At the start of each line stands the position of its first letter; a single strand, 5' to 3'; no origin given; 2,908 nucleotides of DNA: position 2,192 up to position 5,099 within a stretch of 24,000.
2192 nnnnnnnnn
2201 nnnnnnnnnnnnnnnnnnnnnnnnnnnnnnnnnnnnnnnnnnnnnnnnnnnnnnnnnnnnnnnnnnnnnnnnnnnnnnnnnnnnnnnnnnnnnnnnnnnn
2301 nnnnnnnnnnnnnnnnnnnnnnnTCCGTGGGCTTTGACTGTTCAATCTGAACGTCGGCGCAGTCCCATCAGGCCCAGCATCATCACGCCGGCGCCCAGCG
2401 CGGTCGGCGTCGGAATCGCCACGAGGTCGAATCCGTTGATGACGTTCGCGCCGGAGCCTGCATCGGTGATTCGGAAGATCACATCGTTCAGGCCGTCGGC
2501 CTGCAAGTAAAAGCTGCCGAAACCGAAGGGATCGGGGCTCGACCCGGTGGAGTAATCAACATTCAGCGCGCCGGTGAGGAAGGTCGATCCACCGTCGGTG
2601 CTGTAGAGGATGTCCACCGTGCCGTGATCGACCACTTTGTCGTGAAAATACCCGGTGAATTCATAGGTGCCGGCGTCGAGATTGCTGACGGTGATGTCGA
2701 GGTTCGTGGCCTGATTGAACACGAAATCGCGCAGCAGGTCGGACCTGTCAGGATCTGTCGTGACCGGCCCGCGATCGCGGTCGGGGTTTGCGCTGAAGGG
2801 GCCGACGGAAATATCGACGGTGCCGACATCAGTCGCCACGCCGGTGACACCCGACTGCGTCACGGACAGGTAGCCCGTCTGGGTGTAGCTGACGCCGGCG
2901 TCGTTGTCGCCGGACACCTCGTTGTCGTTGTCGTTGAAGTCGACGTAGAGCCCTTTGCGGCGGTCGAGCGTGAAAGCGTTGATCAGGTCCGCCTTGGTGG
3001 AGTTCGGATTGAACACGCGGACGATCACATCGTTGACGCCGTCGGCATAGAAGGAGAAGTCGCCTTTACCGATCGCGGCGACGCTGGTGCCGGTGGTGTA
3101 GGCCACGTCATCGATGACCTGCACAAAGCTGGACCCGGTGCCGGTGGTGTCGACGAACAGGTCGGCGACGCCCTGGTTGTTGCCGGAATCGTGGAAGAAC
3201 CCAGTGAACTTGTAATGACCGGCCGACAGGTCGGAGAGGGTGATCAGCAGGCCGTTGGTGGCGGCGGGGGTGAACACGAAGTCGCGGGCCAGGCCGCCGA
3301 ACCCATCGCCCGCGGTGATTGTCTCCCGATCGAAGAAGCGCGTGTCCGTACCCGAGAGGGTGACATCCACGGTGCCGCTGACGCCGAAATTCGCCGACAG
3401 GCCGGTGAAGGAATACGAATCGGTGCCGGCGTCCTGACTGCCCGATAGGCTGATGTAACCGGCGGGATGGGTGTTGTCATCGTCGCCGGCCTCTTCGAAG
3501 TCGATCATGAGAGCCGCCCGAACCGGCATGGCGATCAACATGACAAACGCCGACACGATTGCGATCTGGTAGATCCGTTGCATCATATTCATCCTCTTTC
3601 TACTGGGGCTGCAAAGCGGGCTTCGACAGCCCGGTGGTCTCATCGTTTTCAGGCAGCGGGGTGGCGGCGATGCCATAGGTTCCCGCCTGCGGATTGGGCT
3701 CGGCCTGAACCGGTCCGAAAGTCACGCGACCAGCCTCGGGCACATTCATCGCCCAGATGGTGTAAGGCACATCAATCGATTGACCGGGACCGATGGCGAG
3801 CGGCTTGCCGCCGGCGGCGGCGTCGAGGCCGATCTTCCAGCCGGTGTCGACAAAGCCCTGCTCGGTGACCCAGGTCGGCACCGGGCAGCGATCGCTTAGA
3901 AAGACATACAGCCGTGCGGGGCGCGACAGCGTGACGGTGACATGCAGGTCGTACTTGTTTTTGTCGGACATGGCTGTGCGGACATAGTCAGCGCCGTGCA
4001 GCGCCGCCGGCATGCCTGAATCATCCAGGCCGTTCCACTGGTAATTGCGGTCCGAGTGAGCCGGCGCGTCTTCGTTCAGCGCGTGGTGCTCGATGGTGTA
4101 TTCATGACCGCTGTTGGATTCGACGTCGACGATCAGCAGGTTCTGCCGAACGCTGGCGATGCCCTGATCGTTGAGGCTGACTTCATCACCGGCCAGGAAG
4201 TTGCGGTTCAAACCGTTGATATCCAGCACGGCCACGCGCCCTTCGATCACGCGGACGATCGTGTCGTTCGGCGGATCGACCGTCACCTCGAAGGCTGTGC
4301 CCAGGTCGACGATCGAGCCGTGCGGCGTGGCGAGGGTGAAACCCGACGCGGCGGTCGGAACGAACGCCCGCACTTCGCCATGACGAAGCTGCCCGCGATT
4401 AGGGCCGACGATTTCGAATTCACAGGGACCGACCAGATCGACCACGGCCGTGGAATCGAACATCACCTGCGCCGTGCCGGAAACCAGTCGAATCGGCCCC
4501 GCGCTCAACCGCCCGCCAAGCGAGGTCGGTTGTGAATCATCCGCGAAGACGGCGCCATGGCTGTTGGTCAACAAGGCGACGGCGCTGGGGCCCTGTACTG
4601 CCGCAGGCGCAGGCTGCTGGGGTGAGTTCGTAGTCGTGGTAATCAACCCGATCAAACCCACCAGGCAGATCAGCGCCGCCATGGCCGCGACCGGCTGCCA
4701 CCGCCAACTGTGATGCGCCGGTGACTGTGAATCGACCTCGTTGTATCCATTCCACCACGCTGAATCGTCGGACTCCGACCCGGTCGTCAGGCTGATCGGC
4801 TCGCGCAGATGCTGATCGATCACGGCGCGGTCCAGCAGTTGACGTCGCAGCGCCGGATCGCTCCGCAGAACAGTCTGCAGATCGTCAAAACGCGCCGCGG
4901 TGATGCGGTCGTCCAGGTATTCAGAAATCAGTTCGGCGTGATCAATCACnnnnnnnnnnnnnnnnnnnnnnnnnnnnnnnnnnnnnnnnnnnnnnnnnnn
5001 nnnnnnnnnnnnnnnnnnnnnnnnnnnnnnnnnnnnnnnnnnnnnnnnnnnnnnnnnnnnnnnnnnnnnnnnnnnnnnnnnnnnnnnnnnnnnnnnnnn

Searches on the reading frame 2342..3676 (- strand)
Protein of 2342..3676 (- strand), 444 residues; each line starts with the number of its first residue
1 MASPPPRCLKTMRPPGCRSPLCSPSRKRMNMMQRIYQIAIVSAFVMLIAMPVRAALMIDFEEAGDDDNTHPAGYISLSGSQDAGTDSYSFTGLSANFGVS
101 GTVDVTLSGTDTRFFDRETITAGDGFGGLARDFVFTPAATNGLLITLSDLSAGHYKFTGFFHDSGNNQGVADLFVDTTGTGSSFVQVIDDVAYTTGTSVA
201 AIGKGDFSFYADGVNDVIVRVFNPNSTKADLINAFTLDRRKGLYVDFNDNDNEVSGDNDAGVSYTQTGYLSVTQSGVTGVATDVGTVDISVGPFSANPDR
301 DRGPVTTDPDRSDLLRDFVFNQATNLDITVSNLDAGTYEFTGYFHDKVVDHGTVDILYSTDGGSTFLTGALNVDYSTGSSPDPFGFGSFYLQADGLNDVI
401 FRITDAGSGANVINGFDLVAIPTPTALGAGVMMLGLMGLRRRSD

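Call 3: search_protein_families(library=pfam, proteins=[window:2342-3676:-])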
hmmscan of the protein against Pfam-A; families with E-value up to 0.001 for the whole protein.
window:2342-3676:- (444 aa): 0 families

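Call 53: search_protein_families(library=ncbifam, proteins=[window:2342-3583:-], max_evalue=0.001)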
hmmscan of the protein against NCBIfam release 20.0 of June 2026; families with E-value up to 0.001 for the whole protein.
window:2342-3583:- (413 aa): 0 families

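Call 76: search_protein_families(library=pfam, proteins=[window:2342-3583:-], max_evalue=1)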
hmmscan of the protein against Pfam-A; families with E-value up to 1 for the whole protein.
window:2342-3583:- (413 aa): 1 family
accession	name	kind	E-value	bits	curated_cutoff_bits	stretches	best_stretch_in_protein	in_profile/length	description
PF13473.12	Cupredoxin_1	-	0.0015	19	27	1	295-316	76-97/104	Cupredoxin-like domain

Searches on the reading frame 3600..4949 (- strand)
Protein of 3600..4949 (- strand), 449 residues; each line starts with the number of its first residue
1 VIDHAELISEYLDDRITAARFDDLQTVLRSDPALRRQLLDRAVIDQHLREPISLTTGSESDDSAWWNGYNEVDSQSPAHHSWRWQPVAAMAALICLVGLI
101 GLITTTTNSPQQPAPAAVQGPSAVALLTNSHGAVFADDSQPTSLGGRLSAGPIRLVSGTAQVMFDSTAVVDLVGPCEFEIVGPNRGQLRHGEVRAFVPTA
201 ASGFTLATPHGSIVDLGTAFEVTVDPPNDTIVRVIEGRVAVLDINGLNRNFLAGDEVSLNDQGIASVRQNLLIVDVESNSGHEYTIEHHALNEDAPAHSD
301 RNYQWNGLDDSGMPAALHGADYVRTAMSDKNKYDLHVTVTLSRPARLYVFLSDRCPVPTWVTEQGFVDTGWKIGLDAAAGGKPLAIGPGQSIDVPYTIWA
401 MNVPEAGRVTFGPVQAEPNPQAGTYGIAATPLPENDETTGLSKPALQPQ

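Call 3: search_protein_families(library=pfam, proteins=[window:3600-4949:-])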
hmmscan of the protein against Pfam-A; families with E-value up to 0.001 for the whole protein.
window:3600-4949:- (449 aa): 1 family
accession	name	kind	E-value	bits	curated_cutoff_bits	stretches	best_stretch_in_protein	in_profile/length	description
PF04773.18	FecR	-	3.2e-05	24.7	24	1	187-239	44-96/97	FecR protein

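Call 53: search_protein_families(library=ncbifam, proteins=[window:3600-4949:-], max_evalue=0.001)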
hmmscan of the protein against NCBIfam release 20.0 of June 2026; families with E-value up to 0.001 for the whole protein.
window:3600-4949:- (449 aa): 0 families

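Call 65: search_solved_structures(query=window:3600-4949:-, max_evalue=1)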
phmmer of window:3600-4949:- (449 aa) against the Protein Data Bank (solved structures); distinct sequences matched with E-value up to 1: 3.
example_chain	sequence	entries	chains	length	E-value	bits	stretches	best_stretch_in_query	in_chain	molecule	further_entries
8brd_A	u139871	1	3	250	0.12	14.3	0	203-307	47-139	Chemotaxis protein PomA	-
8brd_D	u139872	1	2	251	0.13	14.3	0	203-307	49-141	Chemotaxis protein PomA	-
8bri_A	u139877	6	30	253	0.13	14.2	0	203-307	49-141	Chemotaxis protein PomA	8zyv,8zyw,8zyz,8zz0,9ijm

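Call 74: find_homologous_proteins(query=window:3600-4949:-, max_evalue=0.00001)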
Query window:3600-4949:- (449 aa): 11 proteins with E <= 0.00001 among 8000 candidates.
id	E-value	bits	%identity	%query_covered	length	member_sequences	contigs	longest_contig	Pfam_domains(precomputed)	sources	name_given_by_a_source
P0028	3.1e-296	1000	98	100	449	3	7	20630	-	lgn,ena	-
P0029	2.1e-150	520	56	99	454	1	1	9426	PF04773.19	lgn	-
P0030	7.9e-37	145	53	33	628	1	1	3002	-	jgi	jgi:hypothetical protein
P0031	7.5e-36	142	29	88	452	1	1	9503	PF04773.19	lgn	-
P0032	1.2e-35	141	33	83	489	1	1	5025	PF04773.19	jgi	-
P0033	7.4e-33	132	40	48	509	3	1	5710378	-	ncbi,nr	ncbi:hypothetical protein HED60_15360 [Planctomycetales bacterium ZRK34]|nr:hypothetical protein HED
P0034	4.2e-32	130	53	32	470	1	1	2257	-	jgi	jgi:hypothetical protein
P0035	1.3e-29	121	48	32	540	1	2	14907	-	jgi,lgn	-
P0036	4.6e-28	116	33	57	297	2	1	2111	PF04773.19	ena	-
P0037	5.1e-26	110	47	32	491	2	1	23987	PF13385.14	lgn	-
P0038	9.5e-17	79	36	39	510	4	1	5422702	PF04773.19,PF24517.3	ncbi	ncbi:CBM96 family carbohydrate-binding protein [Lacunimicrobium album]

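Call 76: search_protein_families(library=pfam, proteins=[window:3600-4949:-, P0038, P0037, P0030], max_evalue=1)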
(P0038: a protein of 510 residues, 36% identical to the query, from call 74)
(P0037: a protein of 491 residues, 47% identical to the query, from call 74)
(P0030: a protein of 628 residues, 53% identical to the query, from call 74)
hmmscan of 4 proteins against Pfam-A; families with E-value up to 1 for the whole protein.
window:3600-4949:- (449 aa): 1 family
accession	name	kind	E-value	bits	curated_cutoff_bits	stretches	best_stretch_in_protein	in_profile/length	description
PF04773.18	FecR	-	3.2e-05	24.7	24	1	187-239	44-96/97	FecR protein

P0038 (510 aa): 2 families
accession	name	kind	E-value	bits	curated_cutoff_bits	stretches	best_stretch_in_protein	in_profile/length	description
PF24517.2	CBM96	-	4.4e-07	30.3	26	1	335-428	22-103/164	Carbohydrate-binding module family 96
PF04773.18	FecR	-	2e-06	28.6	24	1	208-262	42-97/97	FecR protein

P0037 (491 aa): 5 families
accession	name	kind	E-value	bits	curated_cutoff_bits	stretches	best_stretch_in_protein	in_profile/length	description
PF13385.13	Laminin_G_3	-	6.8e-25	88.4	27.6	1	319-471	3-151/151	Concanavalin A-like lectin/glucanases superfamily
PF07883.17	Cupin_2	-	0.00068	19.7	27.2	1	230-266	20-56/70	Cupin domain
PF04773.18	FecR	-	0.0021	18.9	24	1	185-240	43-97/97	FecR protein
PF13490.11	zf-HC2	-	0.019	15.5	22.2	1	6-30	5-29/35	Putative zinc-finger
PF02210.31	Laminin_G_2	-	0.051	14.5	22.9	1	364-443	21-99/126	Laminin G domain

P0030 (628 aa): 3 families
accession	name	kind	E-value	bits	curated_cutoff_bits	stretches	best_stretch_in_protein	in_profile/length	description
PF04773.18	FecR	-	0.0012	19.6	24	1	191-247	39-97/97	FecR protein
PF13490.11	zf-HC2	-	0.0041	17.6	22.2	1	13-34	3-24/35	Putative zinc-finger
PF05899.18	Cupin_3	-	0.17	12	23.5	1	238-269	29-59/74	EutQ-like cupin domain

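Call 82: find_encoding_contigs(protein=P0031, flank=5000, max_places=2)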
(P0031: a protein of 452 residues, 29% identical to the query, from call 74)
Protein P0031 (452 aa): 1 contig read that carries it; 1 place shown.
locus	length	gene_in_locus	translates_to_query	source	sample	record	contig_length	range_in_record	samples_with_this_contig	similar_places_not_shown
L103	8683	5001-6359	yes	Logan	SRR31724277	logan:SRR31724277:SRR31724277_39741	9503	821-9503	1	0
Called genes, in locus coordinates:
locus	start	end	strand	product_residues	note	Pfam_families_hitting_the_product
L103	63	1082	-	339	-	PF00404:Dockerin_1 (faint)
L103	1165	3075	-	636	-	-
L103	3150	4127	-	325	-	-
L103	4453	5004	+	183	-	PF04542:Sigma70_r2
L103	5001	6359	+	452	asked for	PF04773:FecR (weak)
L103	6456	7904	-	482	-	PF02952:Fucose_iso_C (weak), PF11762:Arabinose_Iso_C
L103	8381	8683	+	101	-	?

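Call 83: find_encoding_contigs(protein=P0032, flank=5000, max_places=2)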
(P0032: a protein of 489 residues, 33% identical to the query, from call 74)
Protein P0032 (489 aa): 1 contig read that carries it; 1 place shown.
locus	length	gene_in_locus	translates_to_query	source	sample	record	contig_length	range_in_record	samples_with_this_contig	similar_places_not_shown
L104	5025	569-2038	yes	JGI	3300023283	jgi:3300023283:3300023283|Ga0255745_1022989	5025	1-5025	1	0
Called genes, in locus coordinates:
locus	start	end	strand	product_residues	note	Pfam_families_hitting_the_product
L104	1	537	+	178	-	?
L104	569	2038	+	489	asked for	PF04773:FecR (weak)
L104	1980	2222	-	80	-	-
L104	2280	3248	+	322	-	-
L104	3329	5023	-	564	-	?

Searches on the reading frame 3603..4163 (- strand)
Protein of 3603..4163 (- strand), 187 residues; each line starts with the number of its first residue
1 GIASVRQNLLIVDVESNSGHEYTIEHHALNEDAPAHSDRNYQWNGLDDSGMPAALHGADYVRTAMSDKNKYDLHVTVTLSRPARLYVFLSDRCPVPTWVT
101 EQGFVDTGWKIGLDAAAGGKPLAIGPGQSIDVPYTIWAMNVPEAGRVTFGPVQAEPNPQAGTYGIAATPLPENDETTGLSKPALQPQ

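Call 87: predict_structure(alignment_id=A6)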
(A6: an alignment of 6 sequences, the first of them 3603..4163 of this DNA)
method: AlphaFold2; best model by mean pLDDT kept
length: 187 residues; sequences in the alignment: 6
mean_pLDDT: 64.1   pTM: 0.67
mean pLDDT of the five models: 64.1, 63.1, 56.0, 55.1, 52.7
residues with pLDDT >= 90: 10; 70-90: 70; 50-70: 60; < 50: 47
segments of 3 or more residues with pLDDT < 50: 1-7, 31-40, 116-128, 174-187
pLDDT, mean of each block of 10 residues (from residue 1): 41 69 63 39 57 75 54 74 86 80 88 53 44 82 85 56 76 48 39
secondary structure, 60 per line:
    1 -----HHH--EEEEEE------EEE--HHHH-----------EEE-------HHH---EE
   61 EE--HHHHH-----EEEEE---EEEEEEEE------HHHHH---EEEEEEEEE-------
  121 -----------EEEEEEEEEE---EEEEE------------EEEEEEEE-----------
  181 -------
elements in order: E11-16 E23-25 H28-31 E43-45 E59-62 H65-69 E75-79 E83-90 H97-101 E105-113 E132-141 E145-149 E162-169

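Call 89: fold_search(model_id=the predicted structure, library=pdb)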
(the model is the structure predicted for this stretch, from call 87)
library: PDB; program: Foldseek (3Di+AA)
matches with E <= 10: 552; with E <= 0.001: 0
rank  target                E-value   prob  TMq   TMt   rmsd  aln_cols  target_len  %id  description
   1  4c47_B                5.3e-02  0.09  0.14  0.14  16.8       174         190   11  Salmonella enterica trimeric lipoprotein SadB (released 2014-01-08)
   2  6hzf_B                5.6e-02  0.87  0.39  0.11   6.0       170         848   13  BP0997, GH138 enzyme targeting pectin rhamnogalacturonan II (released 2019-03-20)
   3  6hzf_A                5.9e-02  0.90  0.40  0.12   5.8       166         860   13  BP0997, GH138 enzyme targeting pectin rhamnogalacturonan II (released 2019-03-20)
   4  4c47_A                7.0e-02  0.11  0.16  0.16  17.0       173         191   12  Salmonella enterica trimeric lipoprotein SadB (released 2014-01-08)
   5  7jfs                  1.0e-01  0.10  0.19  0.05  17.3       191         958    9  The structure of the CBM32-1, CBM32-2, and M60 catalytic domains from Clostridium perfringens ZmpB (released 2021-02-03)
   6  6hze_A                1.6e-01  0.72  0.40  0.11   6.0       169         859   12  BP0997, GH138 enzyme targeting pectin rhamnogalacturonan II (released 2019-03-20)
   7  5fu5                  1.7e-01  0.33  0.26  0.39  10.7       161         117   10  The complexity of the Ruminococcus flavefaciens cellulosome reflects an expansion in glycan recognition (released 2016-06-22)
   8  1xvs_A                1.7e-01  0.11  0.15  0.21  15.1       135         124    8  Crystal structure of apaG Protein from Vibrio cholerae (released 2004-12-14)
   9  1mqt_A                1.7e-01  0.05  0.14  0.12  18.3       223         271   10  Swine Vesicular Disease Virus coat protein (released 2004-03-02)
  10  8wc1                  1.8e-01  0.18  0.24  0.29  13.3       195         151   12  A carbohydrate binding domain of a putative pectate lyase (released 2024-09-18)
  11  8d8o_A                1.8e-01  0.06  0.15  0.08  15.8       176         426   14  Cryo-EM structure of substrate unbound PAPP-A (released 2022-09-28)
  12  5e7t_H                3.2e-01  0.11  0.21  0.22  11.8       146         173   12  Structure of the tripod (BppUct-A-L) from the baseplate of bacteriophage Tuc2009 (released 2015-12-30)
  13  7jnd                  3.2e-01  0.09  0.21  0.12  15.5       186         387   12  The structure of CBM32-1 and CBM32-2 domains from Clostridium perfringens ZmpB (released 2021-02-03)
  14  7qoi_FE               3.2e-01  0.02  0.10  0.04  20.7       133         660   12  Unique vertex of the phicrAss001 virion (released 2023-03-29)
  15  5e7t_G                3.8e-01  0.07  0.19  0.19  15.2       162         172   10  Structure of the tripod (BppUct-A-L) from the baseplate of bacteriophage Tuc2009 (released 2015-12-30)
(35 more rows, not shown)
